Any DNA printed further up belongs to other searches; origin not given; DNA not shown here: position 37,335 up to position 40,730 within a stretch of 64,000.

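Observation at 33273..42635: Seven start/stop-coupled genes joining an ABC importer, an adenylating enzyme, an outer-membrane barrel, a CE4 deacetylase and a GT4 transferase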

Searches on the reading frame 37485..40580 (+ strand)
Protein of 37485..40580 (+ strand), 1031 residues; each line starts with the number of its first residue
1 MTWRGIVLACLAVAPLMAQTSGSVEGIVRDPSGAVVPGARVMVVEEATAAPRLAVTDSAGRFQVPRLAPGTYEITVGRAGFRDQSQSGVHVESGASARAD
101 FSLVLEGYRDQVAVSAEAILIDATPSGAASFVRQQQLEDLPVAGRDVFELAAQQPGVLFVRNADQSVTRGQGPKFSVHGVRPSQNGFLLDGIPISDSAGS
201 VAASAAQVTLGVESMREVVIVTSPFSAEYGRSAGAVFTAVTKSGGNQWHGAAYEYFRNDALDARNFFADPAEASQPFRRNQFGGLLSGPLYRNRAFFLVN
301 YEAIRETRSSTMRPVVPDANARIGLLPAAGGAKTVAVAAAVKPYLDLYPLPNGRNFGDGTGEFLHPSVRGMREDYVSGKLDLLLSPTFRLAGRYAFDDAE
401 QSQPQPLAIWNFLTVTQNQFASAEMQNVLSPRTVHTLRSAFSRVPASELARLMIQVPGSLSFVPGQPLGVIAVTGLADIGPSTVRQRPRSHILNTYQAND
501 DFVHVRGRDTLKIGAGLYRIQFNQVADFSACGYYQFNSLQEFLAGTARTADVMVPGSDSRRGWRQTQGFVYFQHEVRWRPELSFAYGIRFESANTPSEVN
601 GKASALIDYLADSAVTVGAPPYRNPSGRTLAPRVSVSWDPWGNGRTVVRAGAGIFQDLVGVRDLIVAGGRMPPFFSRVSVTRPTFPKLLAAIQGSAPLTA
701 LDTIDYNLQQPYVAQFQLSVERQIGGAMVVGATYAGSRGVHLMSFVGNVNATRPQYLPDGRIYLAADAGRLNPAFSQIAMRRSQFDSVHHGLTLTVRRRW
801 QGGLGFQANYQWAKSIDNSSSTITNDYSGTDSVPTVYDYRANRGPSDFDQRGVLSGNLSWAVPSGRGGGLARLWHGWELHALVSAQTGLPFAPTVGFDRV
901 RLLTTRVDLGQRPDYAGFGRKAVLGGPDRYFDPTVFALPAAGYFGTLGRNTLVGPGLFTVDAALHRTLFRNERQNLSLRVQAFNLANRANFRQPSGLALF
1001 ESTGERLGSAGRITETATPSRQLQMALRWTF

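Call 4: search_protein_families(library=pfam, proteins=[window:37485-40580:+], max_evalue=0.01)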
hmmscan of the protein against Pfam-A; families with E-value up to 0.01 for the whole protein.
window:37485-40580:+ (1031 aa): 5 families
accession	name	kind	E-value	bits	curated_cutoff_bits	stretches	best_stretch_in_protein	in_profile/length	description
PF25183.1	OMP_b-brl_4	-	7.3e-149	498.1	30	1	240-1024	1-838/838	Outer membrane beta barrel domain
PF13620.12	CarboxypepD_reg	-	2.3e-20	73.2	32.3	1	23-103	1-81/82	Carboxypeptidase regulatory-like domain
PF07715.20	Plug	-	3.6e-09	37.5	23.9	1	127-234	7-104/107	TonB-dependent Receptor Plug Domain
PF13715.12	CarbopepD_reg_2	-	9e-05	22.9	32.2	1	25-87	2-61/88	CarboxypepD_reg-like domain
PF14686.12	fn3_3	-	0.00011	22.4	24.4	1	54-97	29-73/75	Polysaccharide lyase family 4, domain II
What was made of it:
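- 37485..40580 (+): TonB-dependent-type outer-membrane transporter: signal peptide, CarboxypepD_reg domain, TonB-box-like DQVAVSA, Plug, 22-strand-class barrel. OMP_b-brl_4 7.3e-149, CarboxypepD_reg 2.3e-20, Plug 3.6e-9 (call 4).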

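Call 6: search_protein_families(library=ncbifam, proteins=[window:37485-40580:+], max_evalue=0.01)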
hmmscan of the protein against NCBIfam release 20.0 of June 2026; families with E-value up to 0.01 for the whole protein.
window:37485-40580:+ (1031 aa): 4 families
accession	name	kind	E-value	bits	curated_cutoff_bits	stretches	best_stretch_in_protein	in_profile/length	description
NF052345.1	S_layer_anammox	exception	5.8e-07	27.3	1400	1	17-146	1308-1431/1596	Kustd1514 family S-layer glycoprotein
NF010048.1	PRK13524.1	subfamily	9e-05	21.1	493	1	110-257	41-191/744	FepA family TonB-dependent siderophore receptor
TIGR01786.1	TonB-hemlactrns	subfamily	0.00029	19.3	323.75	1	145-231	39-122/719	TonB-dependent hemoglobin/transferrin/lactoferrin family receptor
NF041535.1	TonB_rec_PqqU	equivalog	0.0015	16.9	1200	1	168-246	63-134/676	TonB-dependent receptor PqqU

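Call 60: search_solved_structures(query=window:37485-40577:+, max_evalue=0.001)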
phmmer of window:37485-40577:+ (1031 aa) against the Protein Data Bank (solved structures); distinct sequences matched with E-value up to 0.001: 2.
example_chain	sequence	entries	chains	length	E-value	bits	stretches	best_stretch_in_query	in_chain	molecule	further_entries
1fep_A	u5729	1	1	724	3e-08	35.3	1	129-257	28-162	FERRIC ENTEROBACTIN RECEPTOR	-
6ofr_A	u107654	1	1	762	0.00069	20.9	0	131-241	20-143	TonB-dependent outer membrane receptor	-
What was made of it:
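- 37485..40580 (+): FepA plug 3e-8 (call 60).
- On TonB-dependent transporter: FepA plug match (call 60).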
